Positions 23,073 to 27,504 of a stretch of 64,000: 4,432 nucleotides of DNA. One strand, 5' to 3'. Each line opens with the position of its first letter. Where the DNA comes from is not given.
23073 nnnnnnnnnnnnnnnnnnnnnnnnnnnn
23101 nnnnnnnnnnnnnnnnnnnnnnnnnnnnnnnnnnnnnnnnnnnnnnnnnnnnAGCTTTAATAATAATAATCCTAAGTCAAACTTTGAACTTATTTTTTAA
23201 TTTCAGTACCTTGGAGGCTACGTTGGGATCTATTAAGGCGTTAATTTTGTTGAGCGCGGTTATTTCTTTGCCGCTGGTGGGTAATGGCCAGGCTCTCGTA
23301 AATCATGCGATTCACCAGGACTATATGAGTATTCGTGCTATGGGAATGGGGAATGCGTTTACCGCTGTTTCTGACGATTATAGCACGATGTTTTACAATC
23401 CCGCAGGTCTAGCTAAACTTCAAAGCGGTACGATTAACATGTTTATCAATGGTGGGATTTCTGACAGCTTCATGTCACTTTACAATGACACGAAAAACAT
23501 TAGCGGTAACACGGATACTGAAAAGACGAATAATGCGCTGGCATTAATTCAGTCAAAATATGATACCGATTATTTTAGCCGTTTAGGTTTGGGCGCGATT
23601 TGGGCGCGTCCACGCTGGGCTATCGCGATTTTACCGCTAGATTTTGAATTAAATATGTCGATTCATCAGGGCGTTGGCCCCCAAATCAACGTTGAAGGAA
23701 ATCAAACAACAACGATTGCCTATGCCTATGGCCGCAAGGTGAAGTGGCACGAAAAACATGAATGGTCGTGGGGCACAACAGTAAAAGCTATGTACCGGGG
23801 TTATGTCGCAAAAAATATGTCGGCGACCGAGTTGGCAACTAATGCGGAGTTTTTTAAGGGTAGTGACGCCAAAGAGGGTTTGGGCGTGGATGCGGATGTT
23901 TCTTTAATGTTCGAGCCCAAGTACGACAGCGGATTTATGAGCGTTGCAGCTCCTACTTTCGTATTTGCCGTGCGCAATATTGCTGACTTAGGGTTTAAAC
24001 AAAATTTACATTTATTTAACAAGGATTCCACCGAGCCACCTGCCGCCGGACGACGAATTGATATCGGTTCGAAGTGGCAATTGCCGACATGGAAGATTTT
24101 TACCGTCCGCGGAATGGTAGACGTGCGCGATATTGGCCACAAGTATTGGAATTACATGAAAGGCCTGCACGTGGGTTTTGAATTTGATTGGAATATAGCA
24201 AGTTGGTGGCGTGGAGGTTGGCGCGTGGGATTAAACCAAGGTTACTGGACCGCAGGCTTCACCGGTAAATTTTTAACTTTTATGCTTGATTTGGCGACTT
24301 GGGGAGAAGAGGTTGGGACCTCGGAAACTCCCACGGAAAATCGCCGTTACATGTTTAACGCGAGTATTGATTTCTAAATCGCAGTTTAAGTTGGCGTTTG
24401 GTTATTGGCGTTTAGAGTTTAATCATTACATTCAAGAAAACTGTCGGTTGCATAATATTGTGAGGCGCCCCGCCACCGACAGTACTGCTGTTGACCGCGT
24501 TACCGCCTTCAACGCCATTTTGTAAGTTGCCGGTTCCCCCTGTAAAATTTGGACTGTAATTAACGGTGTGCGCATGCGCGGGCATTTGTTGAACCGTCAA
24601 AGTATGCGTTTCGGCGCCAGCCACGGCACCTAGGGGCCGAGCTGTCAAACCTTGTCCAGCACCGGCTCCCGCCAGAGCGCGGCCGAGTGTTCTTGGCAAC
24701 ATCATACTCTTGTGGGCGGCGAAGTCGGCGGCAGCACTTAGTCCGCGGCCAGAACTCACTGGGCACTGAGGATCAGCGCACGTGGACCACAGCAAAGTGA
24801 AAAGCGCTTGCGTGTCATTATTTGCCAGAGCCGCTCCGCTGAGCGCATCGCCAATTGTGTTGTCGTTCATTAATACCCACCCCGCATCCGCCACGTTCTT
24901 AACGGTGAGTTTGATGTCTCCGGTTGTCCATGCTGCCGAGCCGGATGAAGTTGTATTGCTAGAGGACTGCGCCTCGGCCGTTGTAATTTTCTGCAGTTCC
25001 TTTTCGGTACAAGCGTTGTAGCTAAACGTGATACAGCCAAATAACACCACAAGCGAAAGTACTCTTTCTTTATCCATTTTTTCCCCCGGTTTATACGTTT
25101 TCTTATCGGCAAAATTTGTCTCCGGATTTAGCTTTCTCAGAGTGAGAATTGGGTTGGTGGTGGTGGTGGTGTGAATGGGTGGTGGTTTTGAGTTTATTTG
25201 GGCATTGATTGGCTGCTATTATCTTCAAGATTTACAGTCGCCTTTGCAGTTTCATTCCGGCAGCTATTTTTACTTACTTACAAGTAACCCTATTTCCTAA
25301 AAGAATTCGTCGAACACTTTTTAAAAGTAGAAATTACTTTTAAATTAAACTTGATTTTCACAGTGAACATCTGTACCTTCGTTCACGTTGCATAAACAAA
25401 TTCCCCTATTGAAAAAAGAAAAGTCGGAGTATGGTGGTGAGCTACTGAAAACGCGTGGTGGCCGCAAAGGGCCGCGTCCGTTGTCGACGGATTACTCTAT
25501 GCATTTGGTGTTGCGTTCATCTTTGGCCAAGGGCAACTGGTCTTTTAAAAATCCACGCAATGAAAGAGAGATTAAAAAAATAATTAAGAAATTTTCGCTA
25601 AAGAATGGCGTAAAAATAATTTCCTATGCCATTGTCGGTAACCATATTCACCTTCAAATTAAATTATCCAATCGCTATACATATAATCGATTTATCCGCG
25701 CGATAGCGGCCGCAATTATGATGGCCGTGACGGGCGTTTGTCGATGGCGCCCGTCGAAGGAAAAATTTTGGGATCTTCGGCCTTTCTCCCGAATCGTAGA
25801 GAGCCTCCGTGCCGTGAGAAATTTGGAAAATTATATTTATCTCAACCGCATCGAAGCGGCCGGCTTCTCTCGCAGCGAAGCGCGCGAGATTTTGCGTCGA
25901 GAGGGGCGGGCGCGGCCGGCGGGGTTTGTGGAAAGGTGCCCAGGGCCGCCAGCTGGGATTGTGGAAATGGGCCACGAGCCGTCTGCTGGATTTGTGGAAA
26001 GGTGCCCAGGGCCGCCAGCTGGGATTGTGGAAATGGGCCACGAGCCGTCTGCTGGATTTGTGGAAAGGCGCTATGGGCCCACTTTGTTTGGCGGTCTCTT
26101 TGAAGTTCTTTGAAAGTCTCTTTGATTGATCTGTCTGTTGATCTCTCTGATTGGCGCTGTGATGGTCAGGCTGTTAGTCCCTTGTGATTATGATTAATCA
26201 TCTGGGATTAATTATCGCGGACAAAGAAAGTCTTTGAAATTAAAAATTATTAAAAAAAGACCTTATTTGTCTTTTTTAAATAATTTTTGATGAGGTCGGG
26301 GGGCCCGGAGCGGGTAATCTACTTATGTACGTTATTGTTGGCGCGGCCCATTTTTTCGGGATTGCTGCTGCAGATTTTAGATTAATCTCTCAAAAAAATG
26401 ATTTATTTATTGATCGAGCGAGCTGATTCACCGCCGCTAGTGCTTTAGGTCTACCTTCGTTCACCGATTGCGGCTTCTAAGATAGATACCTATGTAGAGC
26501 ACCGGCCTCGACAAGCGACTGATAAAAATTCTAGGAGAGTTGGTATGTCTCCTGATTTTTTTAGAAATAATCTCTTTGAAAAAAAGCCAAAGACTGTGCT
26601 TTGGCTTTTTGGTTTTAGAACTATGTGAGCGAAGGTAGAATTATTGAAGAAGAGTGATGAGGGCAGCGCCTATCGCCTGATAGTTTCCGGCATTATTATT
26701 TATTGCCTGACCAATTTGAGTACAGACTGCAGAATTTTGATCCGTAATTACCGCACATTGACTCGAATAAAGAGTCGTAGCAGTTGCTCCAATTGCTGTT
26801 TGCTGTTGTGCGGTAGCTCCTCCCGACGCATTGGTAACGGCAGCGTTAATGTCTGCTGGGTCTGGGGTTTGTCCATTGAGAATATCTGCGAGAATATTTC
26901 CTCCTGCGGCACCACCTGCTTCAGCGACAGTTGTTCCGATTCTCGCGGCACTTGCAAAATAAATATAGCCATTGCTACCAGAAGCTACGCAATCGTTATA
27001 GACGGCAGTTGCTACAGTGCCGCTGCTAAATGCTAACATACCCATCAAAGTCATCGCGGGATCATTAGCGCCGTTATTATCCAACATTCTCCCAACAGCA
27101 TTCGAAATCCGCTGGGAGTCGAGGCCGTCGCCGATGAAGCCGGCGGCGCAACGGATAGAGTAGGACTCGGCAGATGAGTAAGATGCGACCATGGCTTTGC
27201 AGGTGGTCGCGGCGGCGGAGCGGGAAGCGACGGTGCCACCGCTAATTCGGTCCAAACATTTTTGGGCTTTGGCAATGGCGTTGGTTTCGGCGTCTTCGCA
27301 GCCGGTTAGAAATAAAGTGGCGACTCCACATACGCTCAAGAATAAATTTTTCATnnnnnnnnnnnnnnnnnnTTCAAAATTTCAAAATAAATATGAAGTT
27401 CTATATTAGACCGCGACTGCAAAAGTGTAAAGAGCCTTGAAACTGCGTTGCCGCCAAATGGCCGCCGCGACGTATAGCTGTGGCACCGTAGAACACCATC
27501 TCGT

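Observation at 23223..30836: Outer-membrane module of three FadL-like barrel paralogs and two paralogous lipoproteins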

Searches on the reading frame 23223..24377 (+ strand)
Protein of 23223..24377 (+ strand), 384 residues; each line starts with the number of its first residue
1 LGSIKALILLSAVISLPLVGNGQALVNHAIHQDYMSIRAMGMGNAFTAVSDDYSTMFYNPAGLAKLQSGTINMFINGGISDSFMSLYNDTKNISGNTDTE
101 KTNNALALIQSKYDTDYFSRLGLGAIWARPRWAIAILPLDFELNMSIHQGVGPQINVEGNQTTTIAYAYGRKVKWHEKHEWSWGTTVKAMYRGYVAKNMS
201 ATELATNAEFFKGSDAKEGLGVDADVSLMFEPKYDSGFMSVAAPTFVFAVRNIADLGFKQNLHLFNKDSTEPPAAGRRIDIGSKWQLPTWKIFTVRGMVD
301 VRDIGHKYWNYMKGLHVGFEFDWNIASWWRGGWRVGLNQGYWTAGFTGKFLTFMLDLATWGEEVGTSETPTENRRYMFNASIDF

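Call 3: search_protein_families(library=pfam, proteins=[window:23223-24377:+], max_evalue=1)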
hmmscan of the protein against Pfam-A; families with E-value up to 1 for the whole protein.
window:23223-24377:+ (384 aa): 1 family
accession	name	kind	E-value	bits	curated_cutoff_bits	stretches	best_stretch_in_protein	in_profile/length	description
PF03687.19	UPF0164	-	7.5e-06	25.4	21.4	1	39-84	52-97/325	Uncharacterised protein family (UPF0164)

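Call 4: search_protein_families(library=ncbifam, proteins=[window:23223-24377:+], max_evalue=1)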
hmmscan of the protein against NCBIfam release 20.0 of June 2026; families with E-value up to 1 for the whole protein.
window:23223-24377:+ (384 aa): 3 families
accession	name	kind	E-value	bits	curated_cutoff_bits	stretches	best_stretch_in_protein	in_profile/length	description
NF033709.1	PorV_fam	subfamily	2.7e-07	30.5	90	1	38-70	14-47/326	PorV/PorQ family protein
NF052325.1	PorVQ2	equivalog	9.8e-05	21.4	325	1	37-68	36-67/354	putative type IX sorting system protein PorV2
NF050080.1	pilus_FilD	exception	0.00068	18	970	1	34-70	26-62/549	putative pilus system OmpP1/FadL family transporter FilD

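Call 84: list_cluster_members(proteins=[P0001, P0121, window:23223-24377:+, window:29691-30836:+, window:26641-27354:-, window:22493-23152:-])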
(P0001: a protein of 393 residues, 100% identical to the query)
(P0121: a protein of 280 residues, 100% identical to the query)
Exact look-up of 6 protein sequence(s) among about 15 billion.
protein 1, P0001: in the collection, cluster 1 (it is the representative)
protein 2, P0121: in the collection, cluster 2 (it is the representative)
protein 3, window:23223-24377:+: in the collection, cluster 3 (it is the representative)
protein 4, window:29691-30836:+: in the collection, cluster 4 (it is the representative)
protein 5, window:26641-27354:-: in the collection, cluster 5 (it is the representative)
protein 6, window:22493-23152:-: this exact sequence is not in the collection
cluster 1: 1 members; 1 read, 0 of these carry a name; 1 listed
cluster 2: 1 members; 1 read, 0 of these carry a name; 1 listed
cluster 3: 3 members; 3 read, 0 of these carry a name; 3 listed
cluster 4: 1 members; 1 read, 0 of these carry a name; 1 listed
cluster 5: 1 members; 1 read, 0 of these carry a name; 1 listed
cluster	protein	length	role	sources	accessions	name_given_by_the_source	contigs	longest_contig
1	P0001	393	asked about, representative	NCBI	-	-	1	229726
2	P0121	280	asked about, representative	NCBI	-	-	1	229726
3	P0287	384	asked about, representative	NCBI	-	-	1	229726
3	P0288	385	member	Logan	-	-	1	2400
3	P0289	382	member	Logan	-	-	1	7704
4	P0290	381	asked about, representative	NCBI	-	-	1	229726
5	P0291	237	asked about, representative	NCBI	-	-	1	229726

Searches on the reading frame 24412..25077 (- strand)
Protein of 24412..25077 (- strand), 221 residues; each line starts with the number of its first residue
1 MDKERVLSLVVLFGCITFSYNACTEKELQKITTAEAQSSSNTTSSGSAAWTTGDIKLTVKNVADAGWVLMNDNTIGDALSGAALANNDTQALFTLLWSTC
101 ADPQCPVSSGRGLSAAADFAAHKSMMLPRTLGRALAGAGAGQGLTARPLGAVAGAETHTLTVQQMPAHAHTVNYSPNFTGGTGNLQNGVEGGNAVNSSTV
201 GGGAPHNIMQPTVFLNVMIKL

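Call 3: search_protein_families(library=pfam, proteins=[window:24412-25077:-], max_evalue=1)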
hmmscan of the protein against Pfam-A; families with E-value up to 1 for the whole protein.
window:24412-25077:- (221 aa): 1 family
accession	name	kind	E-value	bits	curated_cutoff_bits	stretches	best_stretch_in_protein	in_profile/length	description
PF21939.1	Gp10_C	-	0.022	16.1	27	1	150-212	57-130/139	Baseplate structural protein Gp10, C-terminal domain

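Call 4: search_protein_families(library=ncbifam, proteins=[window:24412-25077:-], max_evalue=1)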
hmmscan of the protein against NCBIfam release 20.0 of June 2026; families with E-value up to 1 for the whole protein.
window:24412-25077:- (221 aa): 0 families

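Call 74: search_protein_families(library=phrogs, proteins=[window:24412-25077:-], max_evalue=0.01)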
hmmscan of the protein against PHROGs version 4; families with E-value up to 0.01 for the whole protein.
window:24412-25077:- (221 aa): 5 families
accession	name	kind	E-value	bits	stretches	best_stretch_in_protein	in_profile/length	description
phrog_8763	-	tail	2.9e-28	99.5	1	25-220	523-747/1024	tail protein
phrog_24267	-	unknown function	4.6e-08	34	1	149-214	188-258/266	-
phrog_8469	-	tail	7.8e-08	33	1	61-174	142-199/303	tail fiber protein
phrog_9116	-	tail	9.4e-08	32.2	1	126-220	110-210/455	tail protein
phrog_5795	-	tail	0.00066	19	1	153-207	453-516/968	tail protein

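Call 75: search_solved_structures(query=window:24412-25077:-, max_evalue=1)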
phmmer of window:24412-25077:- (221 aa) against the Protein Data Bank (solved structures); distinct sequences matched with E-value up to 1: 3.
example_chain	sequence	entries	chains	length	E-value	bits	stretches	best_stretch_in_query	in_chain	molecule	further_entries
6bwv_A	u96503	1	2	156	0.6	13.2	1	130-189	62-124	Tumor necrosis factor ligand superfamily member 9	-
6cpr_A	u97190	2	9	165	0.69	13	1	130-189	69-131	Tumor necrosis factor ligand superfamily member 9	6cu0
6d3n_A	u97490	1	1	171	0.75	12.9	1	130-189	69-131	Tumor necrosis factor ligand superfamily member 9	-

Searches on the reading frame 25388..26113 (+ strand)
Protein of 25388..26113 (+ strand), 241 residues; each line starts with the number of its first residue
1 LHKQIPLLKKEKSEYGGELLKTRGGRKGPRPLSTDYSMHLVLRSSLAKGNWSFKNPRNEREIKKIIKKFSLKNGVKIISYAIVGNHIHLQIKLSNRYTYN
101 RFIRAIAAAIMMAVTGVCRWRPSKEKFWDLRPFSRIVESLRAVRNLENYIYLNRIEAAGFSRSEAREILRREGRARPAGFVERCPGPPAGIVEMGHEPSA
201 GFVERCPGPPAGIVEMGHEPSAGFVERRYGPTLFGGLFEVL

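Call 3: search_protein_families(library=pfam, proteins=[window:25388-26113:+], max_evalue=1)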
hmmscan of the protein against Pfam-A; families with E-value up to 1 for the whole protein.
window:25388-26113:+ (241 aa): 2 families
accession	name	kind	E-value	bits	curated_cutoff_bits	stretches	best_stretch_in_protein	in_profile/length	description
PF01797.21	Y1_Tnp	-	3.3e-07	30.9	23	1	37-150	6-118/121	Transposase IS200 like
PF25003.1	DUF7781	-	0.12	12.2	25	1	34-102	41-97/173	Domain of unknown function (DUF7781)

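Call 4: search_protein_families(library=ncbifam, proteins=[window:25388-26113:+], max_evalue=1)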
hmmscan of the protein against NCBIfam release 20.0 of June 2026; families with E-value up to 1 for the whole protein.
window:25388-26113:+ (241 aa): 2 families
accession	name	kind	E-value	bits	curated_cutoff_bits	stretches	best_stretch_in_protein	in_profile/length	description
NF047646.1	REP_Tyr_transpos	equivalog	2.5e-05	24.2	80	1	47-156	19-133/146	REP-associated tyrosine transposase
NF033573.1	transpos_IS200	equivalog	0.00099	19.3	55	1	58-107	30-79/126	IS200/IS605 family transposase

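Call 74: search_protein_families(library=phrogs, proteins=[window:25388-26113:+], max_evalue=0.01)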
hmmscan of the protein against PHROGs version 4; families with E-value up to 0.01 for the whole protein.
window:25388-26113:+ (241 aa): 1 family
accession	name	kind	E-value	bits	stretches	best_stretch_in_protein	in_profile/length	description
phrog_2577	-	integration and excision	0.0006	21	1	58-106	34-82/134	transposase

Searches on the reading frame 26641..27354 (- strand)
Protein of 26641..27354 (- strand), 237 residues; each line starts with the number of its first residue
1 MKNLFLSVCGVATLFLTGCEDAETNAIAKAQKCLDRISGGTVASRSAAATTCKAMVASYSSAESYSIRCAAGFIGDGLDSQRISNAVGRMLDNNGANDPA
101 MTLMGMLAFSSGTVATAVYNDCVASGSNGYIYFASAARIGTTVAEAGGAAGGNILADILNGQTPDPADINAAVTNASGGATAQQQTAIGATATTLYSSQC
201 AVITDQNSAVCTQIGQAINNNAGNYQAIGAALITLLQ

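Call 3: search_protein_families(library=pfam, proteins=[window:26641-27354:-], max_evalue=1)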
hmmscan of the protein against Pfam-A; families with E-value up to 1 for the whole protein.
window:26641-27354:- (237 aa): 2 families
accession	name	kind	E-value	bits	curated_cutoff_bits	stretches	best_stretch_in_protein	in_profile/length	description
PF07311.17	Dodecin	-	0.53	11.1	22.5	1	17-43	13-39/64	Dodecin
PF00934.25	PE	-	0.55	11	22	1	23-93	4-72/91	PE family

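Call 4: search_protein_families(library=ncbifam, proteins=[window:26641-27354:-], max_evalue=1)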
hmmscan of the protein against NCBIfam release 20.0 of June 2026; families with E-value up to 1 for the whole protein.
window:26641-27354:- (237 aa): 1 family
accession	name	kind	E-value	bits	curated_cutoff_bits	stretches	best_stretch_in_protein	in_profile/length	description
NF007649.0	PRK10318.3-1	equivalog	0.088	13.6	180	1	12-71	10-68/88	hypothetical protein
